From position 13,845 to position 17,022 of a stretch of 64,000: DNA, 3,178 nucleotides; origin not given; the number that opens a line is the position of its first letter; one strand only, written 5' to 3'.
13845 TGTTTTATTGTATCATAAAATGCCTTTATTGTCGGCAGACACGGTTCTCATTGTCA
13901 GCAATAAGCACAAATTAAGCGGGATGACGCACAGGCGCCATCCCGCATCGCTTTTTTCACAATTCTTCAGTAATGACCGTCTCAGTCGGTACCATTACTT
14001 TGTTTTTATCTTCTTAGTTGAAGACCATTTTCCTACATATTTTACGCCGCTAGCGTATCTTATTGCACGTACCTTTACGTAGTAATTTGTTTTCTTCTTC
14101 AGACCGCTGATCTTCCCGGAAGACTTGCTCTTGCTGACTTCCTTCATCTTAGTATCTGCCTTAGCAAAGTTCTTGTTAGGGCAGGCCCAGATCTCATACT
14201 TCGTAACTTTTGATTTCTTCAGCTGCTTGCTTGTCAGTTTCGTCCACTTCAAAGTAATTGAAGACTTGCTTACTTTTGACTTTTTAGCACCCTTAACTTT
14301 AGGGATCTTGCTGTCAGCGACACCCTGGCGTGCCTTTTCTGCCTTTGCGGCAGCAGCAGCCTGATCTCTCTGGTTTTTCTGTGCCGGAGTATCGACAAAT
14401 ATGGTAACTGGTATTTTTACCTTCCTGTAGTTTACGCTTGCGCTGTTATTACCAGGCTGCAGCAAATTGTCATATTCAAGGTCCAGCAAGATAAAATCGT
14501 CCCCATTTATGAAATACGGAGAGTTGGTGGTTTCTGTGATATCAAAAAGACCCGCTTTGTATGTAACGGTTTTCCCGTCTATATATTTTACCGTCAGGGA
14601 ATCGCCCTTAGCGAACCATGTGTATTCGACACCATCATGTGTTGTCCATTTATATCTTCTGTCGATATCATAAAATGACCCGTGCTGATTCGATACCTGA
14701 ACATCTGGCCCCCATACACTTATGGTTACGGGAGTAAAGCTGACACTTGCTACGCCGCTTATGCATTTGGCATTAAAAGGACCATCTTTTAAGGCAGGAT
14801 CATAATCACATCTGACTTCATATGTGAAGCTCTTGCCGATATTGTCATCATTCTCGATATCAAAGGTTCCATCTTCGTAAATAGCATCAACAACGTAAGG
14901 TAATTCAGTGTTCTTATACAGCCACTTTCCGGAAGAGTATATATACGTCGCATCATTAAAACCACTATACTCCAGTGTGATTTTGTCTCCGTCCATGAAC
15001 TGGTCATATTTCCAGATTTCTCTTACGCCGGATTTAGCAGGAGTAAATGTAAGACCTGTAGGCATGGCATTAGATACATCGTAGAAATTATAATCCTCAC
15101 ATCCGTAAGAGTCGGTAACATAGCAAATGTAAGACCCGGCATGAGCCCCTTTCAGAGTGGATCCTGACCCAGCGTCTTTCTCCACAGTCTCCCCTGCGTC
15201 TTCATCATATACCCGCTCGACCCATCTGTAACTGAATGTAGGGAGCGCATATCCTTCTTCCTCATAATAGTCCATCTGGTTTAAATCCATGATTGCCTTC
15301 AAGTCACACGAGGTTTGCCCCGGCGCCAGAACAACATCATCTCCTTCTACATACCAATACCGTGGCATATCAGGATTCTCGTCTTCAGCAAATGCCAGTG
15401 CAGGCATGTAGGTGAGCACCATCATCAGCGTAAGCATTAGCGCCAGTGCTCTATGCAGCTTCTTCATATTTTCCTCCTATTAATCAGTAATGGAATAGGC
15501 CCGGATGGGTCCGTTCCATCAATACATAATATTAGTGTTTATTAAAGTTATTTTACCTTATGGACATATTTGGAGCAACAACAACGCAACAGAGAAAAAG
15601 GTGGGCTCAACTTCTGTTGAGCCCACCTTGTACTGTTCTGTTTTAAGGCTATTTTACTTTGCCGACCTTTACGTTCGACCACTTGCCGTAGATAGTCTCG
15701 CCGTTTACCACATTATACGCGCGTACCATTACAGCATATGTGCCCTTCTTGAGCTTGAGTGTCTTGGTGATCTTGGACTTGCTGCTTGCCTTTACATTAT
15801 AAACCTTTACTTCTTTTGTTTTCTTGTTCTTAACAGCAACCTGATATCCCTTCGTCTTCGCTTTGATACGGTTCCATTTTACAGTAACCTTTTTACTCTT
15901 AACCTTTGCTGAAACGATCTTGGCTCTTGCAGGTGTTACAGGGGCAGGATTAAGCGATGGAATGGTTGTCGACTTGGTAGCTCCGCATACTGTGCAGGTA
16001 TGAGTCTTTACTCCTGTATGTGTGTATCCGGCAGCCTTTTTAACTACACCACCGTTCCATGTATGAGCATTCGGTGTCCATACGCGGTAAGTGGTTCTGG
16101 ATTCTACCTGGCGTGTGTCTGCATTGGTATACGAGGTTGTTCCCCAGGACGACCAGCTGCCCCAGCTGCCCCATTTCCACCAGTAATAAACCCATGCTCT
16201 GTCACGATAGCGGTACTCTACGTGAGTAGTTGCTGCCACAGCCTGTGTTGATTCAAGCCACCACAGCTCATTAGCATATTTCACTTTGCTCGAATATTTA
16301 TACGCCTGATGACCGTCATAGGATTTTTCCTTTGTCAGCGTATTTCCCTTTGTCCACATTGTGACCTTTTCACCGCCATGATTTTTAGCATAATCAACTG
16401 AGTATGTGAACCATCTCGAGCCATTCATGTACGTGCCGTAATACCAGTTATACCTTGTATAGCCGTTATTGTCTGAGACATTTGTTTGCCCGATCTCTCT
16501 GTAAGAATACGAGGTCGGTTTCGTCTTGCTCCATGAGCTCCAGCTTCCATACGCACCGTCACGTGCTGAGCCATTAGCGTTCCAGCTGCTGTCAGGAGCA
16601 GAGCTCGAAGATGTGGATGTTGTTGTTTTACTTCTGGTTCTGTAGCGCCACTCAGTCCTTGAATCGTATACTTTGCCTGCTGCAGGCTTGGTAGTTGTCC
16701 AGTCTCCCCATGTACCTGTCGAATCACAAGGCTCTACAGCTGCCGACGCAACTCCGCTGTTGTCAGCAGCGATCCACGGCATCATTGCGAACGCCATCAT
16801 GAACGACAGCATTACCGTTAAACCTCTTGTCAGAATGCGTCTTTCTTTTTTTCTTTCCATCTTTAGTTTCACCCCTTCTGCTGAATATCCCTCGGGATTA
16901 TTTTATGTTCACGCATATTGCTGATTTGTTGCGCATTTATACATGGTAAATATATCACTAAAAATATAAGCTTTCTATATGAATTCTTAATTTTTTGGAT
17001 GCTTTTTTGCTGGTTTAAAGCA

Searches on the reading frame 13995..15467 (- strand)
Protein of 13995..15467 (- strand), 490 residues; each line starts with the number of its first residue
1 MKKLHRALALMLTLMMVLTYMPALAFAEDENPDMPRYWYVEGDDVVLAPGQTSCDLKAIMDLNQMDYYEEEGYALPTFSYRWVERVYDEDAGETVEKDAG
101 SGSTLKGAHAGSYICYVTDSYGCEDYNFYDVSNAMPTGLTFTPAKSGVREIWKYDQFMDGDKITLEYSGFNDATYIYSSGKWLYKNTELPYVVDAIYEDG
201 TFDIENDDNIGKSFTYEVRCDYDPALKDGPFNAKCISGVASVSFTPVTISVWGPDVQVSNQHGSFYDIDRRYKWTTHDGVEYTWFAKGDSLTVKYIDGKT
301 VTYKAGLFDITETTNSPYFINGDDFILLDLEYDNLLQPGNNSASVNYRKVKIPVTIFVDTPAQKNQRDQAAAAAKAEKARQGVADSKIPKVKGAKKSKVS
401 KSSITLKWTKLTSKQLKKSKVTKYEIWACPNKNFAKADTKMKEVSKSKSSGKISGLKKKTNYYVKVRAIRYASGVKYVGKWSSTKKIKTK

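Call 6: search_protein_families(library=pfam, proteins=[window:13995-15467:-], max_evalue=0.01)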
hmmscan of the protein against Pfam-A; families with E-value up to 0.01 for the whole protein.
window:13995-15467:- (490 aa): 2 families
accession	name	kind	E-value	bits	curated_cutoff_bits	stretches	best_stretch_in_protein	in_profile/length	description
PF00041.27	fn3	-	1.3e-06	28.9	25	1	397-470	9-70/84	Fibronectin type III domain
PF16656.11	Pur_ac_phosph_N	-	0.0055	17.7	30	1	400-489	11-93/93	Purple acid Phosphatase, N-terminal domain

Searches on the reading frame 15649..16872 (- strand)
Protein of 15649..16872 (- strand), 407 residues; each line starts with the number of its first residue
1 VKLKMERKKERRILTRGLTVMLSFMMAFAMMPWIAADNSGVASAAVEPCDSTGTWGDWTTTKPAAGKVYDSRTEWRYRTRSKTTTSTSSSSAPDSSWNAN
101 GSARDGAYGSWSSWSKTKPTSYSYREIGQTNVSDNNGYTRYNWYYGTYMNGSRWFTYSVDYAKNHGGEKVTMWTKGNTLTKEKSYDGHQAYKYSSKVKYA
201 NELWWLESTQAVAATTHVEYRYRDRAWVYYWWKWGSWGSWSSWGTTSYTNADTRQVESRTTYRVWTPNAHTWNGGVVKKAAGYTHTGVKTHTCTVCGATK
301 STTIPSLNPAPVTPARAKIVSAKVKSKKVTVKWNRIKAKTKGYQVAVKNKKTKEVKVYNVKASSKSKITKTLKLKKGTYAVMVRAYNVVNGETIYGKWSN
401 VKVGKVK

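Call 11: search_protein_families(library=pfam, proteins=[window:15649-16872:-], max_evalue=0.1)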
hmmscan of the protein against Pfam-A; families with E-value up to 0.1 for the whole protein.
window:15649-16872:- (407 aa): 0 families

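Call 52: search_protein_families(library=pfam, proteins=[window:15649-16872:-], max_evalue=1)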
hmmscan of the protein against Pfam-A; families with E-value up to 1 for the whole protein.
window:15649-16872:- (407 aa): 1 family
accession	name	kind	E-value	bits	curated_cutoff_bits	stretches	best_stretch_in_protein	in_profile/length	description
PF13465.12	zf-H2C2_2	-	0.19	12.6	40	1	284-298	8-22/26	Zinc-finger double domain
